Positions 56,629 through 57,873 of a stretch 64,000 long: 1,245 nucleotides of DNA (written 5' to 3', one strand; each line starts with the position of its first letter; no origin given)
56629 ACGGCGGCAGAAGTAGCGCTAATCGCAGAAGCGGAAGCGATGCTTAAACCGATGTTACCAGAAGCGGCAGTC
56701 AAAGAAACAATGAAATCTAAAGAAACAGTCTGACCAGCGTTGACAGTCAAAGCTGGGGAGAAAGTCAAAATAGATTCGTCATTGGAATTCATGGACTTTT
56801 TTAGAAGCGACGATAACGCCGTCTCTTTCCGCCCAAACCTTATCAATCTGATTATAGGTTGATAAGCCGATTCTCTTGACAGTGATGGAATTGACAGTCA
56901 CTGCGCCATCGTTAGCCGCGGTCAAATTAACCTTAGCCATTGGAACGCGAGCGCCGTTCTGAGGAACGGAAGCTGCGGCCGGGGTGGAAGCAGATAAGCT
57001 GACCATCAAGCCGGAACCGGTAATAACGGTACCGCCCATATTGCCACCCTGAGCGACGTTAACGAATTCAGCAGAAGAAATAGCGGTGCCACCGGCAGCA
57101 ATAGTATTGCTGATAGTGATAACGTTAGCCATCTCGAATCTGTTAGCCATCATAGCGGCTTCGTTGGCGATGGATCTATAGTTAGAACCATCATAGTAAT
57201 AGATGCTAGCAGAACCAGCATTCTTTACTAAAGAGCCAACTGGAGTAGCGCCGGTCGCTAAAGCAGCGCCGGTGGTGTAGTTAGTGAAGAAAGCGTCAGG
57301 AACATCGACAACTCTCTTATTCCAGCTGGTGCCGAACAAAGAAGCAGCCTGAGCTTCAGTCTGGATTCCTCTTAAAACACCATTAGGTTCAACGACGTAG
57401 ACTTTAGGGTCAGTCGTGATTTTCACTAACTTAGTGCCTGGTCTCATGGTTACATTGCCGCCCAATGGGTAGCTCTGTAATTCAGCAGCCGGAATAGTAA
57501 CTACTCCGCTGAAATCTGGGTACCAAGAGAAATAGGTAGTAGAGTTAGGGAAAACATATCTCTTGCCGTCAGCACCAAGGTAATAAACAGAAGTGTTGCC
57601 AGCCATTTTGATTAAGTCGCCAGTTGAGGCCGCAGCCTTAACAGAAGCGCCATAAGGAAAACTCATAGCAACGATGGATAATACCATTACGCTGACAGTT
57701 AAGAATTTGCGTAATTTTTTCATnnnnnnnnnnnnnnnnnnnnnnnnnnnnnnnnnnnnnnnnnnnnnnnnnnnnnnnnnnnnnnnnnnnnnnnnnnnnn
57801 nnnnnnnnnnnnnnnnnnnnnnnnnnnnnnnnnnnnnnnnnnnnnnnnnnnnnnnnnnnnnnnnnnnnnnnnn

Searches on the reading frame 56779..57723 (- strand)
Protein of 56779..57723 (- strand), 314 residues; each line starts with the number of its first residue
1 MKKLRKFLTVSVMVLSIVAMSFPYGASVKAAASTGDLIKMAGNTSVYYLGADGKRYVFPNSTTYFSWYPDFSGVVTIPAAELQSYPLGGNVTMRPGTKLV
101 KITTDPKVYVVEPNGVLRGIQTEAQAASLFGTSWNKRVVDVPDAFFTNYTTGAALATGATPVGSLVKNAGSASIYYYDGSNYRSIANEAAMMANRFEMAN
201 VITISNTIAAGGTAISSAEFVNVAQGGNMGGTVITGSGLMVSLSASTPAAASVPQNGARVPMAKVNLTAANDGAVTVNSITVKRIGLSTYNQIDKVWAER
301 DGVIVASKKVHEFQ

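Call 11: search_protein_families(library=pfam, proteins=[window:56779-57723:-], max_evalue=0.01)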
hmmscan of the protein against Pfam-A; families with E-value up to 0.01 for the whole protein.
window:56779-57723:- (314 aa): 1 family
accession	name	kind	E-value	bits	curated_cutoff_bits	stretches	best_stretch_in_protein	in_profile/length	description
PF25783.1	BigA_beta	-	0.0095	16.2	24.3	0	185-264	8-82/84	BigA beta sandwich domain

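Call 49: find_homologous_proteins(query=window:56779-57723:-, max_evalue=0.00001)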
Query window:56779-57723:- (314 aa): 815 proteins with E <= 0.00001 among 5620 candidates; the best 120 are listed.
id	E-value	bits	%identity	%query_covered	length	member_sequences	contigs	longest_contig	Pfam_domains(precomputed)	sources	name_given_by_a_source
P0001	9.3e-189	644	100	96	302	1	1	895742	-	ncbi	-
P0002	1.8e-111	390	63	96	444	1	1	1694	-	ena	-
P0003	2.7e-109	383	70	81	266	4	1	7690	-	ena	-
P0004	9.0e-109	381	64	96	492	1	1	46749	-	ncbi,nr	ncbi:hypothetical protein GW758_01505, partial [Candidatus Falkowbacteria bacterium]|nr:hypothetical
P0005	2.3e-107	377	70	83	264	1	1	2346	-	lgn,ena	-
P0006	5.9e-104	366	61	96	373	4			-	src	-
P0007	7.9e-104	365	62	96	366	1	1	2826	-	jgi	-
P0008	2.3e-102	360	72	77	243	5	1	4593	-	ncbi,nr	ncbi:MAG: hypothetical protein PHX76_03385, partial [Patescibacteria group bacterium]|nr:hypothetica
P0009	4.4e-100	353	76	66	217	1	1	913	-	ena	-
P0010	1.3e-99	351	67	76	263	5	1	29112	-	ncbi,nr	ncbi:MAG TPA: hypothetical protein PKK65_01580, partial [bacterium]|nr:hypothetical protein [bacteri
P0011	1.0e-96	342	60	94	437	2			-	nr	nr:hypothetical protein [bacterium]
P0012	1.9e-96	341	57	92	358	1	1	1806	-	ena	-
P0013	3.7e-92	327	51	98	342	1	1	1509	-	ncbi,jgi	jgi:hypothetical protein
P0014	4.8e-92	327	53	98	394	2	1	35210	-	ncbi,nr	ncbi:MAG TPA: hypothetical protein PKI58_00835, partial [bacterium]|nr:hypothetical protein [bacteri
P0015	4.1e-91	323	60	89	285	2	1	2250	-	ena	-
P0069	7.9e-62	227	43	95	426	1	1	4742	-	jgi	-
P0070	8.0e-62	227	44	96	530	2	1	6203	-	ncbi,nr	ncbi:MAG: hypothetical protein PHC70_05270, partial [Patescibacteria group bacterium]|nr:hypothetica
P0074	3.1e-59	219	42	96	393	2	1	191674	-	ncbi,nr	ncbi:hypothetical protein IT408_00005, partial [Candidatus Uhrbacteria bacterium]|nr:hypothetical pr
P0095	6.0e-49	185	40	91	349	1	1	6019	-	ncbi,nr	ncbi:hypothetical protein CL622_05065, partial [archaeon]|nr:hypothetical protein [archaeon]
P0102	6.2e-47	179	45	67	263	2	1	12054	-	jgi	-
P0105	2.5e-46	177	45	70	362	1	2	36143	-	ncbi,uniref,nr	ncbi:hypothetical protein A3J43_00060 [Candidatus Uhrbacteria bacterium RIFCSPHIGHO2_12_FULL_54_23]|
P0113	2.6e-45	173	46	49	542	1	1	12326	-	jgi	jgi:hypothetical protein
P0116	3.1e-45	173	41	72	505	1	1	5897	-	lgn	-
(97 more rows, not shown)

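Call 50: find_encoding_contigs(protein=P0105, flank=4000, max_places=2)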
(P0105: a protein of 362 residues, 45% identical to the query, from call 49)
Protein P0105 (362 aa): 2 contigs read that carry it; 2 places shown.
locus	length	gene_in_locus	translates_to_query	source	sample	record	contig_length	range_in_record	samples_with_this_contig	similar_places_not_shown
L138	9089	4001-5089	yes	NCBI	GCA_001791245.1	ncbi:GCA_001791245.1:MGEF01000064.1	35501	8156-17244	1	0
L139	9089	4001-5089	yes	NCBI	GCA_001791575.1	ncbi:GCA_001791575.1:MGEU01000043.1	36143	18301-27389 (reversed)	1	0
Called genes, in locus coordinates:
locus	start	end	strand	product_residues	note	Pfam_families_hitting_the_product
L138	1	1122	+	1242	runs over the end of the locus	-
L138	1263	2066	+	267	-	PF13414:TPR_11 (faint), PF13431:TPR_17 (faint), PF13428:TPR_14 (faint)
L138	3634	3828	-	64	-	-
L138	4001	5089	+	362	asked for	-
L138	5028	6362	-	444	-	PF13439:Glyco_transf_4, PF13477:Glyco_trans_4_2, PF13579:Glyco_trans_4_4, PF00534:Glycos_transf_1, PF13692:Glyco_trans_1_4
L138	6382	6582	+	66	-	-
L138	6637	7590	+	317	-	PF00106:adh_short (faint), PF01073:3Beta_HSD, PF01370:Epimerase, PF02719:Polysacc_synt_2, PF04321:RmlD_sub_bind, PF13460:NAD_binding_10 (weak), PF16363:GDP_Man_Dehyd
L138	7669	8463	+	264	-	PF03721:UDPG_MGDP_dh_N, PF00984:UDPG_MGDP_dh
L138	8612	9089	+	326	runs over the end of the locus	PF01073:3Beta_HSD, PF01370:Epimerase, PF04321:RmlD_sub_bind (weak), PF16363:GDP_Man_Dehyd, PF07993:NAD_binding_4 (weak)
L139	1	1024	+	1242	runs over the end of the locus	-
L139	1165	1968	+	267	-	PF13414:TPR_11 (faint), PF13431:TPR_17 (faint), PF13428:TPR_14 (faint)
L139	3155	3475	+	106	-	-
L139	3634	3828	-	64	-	-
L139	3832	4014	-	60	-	-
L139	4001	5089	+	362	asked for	-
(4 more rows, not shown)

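Call 51: find_encoding_contigs(protein=P0074, flank=4000, max_places=2)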
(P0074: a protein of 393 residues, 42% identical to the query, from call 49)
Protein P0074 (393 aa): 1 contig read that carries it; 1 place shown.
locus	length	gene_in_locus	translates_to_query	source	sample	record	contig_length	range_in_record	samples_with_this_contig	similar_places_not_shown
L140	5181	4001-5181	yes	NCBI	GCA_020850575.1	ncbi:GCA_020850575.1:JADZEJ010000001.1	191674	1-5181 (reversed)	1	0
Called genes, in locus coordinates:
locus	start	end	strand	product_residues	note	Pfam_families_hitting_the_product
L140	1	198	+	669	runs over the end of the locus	PF14885:GHL15, PF13517:FG-GAP_3 (weak), PF01839:FG-GAP (weak)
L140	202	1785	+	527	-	-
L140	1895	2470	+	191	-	PF04542:Sigma70_r2, PF08281:Sigma70_r4_2, PF04545:Sigma70_r4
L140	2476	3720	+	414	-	PF18915:DUF5667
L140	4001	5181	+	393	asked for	?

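Call 52: find_encoding_contigs(protein=P0001, flank=3000, max_places=2)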
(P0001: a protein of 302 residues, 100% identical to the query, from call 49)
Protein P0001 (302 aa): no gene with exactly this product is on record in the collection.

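Call 54: find_encoding_contigs(protein=P0070, flank=4000, max_places=2)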
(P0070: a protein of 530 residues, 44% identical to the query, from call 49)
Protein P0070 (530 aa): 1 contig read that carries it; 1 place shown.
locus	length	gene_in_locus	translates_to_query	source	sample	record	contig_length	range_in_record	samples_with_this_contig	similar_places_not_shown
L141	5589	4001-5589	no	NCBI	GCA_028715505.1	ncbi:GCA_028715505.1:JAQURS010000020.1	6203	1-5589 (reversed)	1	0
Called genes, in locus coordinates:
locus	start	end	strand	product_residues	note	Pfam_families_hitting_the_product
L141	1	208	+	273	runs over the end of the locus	PF13439:Glyco_transf_4, PF13579:Glyco_trans_4_4 (faint), PF20706:GT4-conflict, PF00534:Glycos_transf_1, PF13692:Glyco_trans_1_4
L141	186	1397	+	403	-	PF13439:Glyco_transf_4, PF13477:Glyco_trans_4_2 (weak), PF13579:Glyco_trans_4_4, PF20706:GT4-conflict, PF00534:Glycos_transf_1, PF13692:Glyco_trans_1_4, PF13524:Glyco_trans_1_2 (weak)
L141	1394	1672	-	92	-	PF12728:HTH_17 (weak)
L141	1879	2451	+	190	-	PF04542:Sigma70_r2, PF08281:Sigma70_r4_2, PF04545:Sigma70_r4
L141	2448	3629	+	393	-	PF18915:DUF5667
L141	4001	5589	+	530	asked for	?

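Call 55: find_encoding_contigs(protein=P0095, flank=4000, max_places=2)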
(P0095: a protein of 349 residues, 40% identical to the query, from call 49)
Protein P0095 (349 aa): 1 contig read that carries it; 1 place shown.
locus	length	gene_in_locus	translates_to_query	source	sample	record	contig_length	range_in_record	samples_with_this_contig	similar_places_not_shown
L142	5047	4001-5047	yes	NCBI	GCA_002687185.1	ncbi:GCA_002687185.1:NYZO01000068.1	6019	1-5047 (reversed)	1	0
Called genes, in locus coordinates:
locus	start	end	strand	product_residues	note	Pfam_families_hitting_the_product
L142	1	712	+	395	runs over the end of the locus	-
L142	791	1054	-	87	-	-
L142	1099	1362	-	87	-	-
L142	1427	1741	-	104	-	PF12728:HTH_17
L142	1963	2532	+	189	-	PF07638:Sigma70_ECF (weak), PF04542:Sigma70_r2, PF08281:Sigma70_r4_2, PF04545:Sigma70_r4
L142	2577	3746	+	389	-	PF18915:DUF5667 (weak)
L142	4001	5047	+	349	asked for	?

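Call 56: find_encoding_contigs(protein=P0069, flank=4000, max_places=2)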
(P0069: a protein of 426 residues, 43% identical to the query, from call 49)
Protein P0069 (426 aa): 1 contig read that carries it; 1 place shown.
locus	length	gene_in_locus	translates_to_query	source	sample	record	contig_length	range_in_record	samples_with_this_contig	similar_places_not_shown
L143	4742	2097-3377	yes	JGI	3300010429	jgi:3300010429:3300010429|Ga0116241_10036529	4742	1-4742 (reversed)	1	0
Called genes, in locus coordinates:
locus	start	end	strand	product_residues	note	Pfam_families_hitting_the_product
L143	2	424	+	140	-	?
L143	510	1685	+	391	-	PF18915:DUF5667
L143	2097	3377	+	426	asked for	-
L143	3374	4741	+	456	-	?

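Call 69: find_encoding_contigs(protein=P0116, flank=3000, max_places=3)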
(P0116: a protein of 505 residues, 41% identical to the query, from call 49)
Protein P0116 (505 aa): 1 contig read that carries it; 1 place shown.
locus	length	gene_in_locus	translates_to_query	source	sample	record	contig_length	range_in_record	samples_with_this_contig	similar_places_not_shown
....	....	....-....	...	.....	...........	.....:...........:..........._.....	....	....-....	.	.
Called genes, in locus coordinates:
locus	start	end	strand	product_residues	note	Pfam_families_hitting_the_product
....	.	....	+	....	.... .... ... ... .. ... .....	?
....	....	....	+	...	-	-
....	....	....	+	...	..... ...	-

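Call 70: find_encoding_contigs(protein=P0113, flank=3000, max_places=3)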
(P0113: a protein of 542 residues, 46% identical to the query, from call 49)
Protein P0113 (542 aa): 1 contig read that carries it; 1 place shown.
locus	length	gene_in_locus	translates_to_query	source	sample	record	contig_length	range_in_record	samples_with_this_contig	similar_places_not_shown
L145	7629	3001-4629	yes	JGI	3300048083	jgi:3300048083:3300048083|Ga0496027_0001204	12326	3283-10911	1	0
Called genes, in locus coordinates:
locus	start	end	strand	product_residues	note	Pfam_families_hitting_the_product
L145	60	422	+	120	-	-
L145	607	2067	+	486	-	-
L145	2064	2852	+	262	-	-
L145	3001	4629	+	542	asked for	-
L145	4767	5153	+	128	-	-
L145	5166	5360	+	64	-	-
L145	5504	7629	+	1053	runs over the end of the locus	PF11258:DUF3048, PF17479:DUF3048_C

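Call 71: find_encoding_contigs(protein=P0102, flank=3000, max_places=3)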
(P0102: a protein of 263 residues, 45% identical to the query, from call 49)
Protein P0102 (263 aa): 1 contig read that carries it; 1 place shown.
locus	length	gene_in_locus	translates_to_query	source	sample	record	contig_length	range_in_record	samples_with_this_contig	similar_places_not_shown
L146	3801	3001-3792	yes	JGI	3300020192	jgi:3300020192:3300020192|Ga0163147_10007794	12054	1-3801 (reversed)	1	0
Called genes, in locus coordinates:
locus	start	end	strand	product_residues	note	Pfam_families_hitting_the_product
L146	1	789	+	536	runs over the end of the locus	-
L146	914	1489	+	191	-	PF04542:Sigma70_r2, PF08281:Sigma70_r4_2, PF04545:Sigma70_r4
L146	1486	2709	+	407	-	PF18915:DUF5667 (faint)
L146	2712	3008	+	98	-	-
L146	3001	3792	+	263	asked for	-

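Call 77: search_solved_structures(query=window:56779-57723:-, max_evalue=1)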
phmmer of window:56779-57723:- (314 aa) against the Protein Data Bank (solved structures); distinct sequences matched with E-value up to 1: 2.
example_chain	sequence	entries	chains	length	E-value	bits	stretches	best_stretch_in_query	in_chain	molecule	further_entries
7odt_t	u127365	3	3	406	0.44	13.2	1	153-256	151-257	Mitochondrial ribosome-associated GTPase 2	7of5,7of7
7o9k_G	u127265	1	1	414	0.46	13.2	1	153-256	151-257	Mitochondrial ribosome-associated GTPase 2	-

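Call 78: search_protein_families(library=ncbifam, proteins=[window:56779-57723:-], max_evalue=0.01)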
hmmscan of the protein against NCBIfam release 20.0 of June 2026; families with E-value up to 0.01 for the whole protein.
window:56779-57723:- (314 aa): 1 family
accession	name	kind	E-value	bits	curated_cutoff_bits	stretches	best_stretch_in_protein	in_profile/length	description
TIGR03659.1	IsdE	equivalog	0.0043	16.3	298.65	0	155-194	185-224/292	heme ABC transporter substrate-binding protein IsdE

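Call 91: predict_structure(alignment_id=A4)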
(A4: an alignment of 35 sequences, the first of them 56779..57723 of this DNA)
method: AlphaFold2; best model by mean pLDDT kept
length: 314 residues; sequences in the alignment: 35
mean_pLDDT: 83.9   pTM: 0.63
mean pLDDT of the five models: 83.9, 82.8, 81.7, 80.6, 78.7
residues with pLDDT >= 90: 167; 70-90: 95; 50-70: 36; < 50: 16
segments of 3 or more residues with pLDDT < 50: 22-24, 227-236, 312-314
pLDDT, mean of each block of 10 residues (from residue 1): 55 54 58 93 92 92 93 93 91 95 92 95 94 94 87 95 96 97 96 94 94 93 61 52 82 79 84 78 72 81 81 43
secondary structure, 60 per line:
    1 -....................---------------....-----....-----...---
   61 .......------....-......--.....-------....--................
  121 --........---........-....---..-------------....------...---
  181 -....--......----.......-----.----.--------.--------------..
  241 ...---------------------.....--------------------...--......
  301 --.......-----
elements in order: H2-21 E37-40 E46-49 E55-57 H61-67 E74-77 H79-84 E87-91 E99-102 E105-112 E116-120 H123-130 H134-137 E138-141 H143-146 E165-168 E175-177 E182-185 H188-193 E201-204 E239-243 E265-269 E295-300 E303-309

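Call 93: fold_search(model_id=the predicted structure, library=pdb)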
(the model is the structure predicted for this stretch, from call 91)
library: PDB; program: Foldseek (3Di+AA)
matches with E <= 10: 44; with E <= 0.001: 5
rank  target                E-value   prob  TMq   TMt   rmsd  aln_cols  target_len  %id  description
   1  7np7_B4               1.1e-04  0.99  0.20  0.14  25.1       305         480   13  Structure of an intact ESX-5 inner membrane complex, Composite C1 model (released 2021-06-02)
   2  7nps_B4               2.8e-04  0.97  0.16  0.13  25.5       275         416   12  Structure of the periplasmic assembly from the ESX-5 inner membrane complex, C1 model (released 2021-05-26)
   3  3x3n                  7.1e-04  0.98  0.16  0.14  22.0       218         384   11  Crystal structure of EccB1 of Mycobacterium tuberculosis in spacegroup P21 (released 2015-12-09)
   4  5ebc                  7.6e-04  0.96  0.16  0.14  23.5       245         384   13  Crystal structure of EccB1 of Mycobacterium tuberculosis in spacegroup P21 (state III) (released 2016-02-17)
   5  7np7_B1               9.0e-04  0.87  0.16  0.11  24.4       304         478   13  Structure of an intact ESX-5 inner membrane complex, Composite C1 model (released 2021-06-02)
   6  4kk7                  1.1e-03  0.94  0.16  0.13  23.3       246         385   11  Structure of EccB1 from the type VII (ESX-1) secretion system of Mycobacterium tuberculosis. (released 2013-06-19)
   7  3x3m                  3.2e-03  0.92  0.17  0.14  21.3       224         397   12  Crystal structure of EccB1 of Mycobacterium tuberculosis in spacegroup P212121 (released 2015-12-09)
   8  7nps_B1               3.4e-03  0.91  0.17  0.13  24.9       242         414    9  Structure of the periplasmic assembly from the ESX-5 inner membrane complex, C1 model (released 2021-05-26)
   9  6sgy_A                1.5e-02  0.69  0.15  0.13  21.5       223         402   10  Structure of EccB3 dimer from the ESX-3 core complex (released 2019-10-09)
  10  5cyu                  2.8e-02  0.51  0.19  0.16  18.1       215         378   10  Structure of the soluble domain of EccB1 from the Mycobacterium smegmatis ESX-1 secretion system. (released 2015-08-12)
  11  3oyo_A                6.0e-01  0.04  0.12  0.15  17.6       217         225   12  Crystal structure of hemopexin fold protein CP4 from cow pea (released 2011-02-09)
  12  3vh0_A                2.0e+00  0.02  0.10  0.10  15.4       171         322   10  Crystal structure of E. coli YncE complexed with DNA (released 2011-11-16)
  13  9fmd_T                2.4e+00  0.04  0.10  0.09  15.1       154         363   10  Integrative model of the human post-catalytic spliceosome (P-complex) (released 2024-07-10)
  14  6qdv_J                2.7e+00  0.02  0.09  0.09  15.5       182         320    8  Human post-catalytic P complex spliceosome (released 2019-02-20)
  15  6ybt_2                2.9e+00  0.02  0.11  0.11  15.9       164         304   12  Structure of a human 48S translational initiation complex - eIF3bgi (released 2020-09-16)
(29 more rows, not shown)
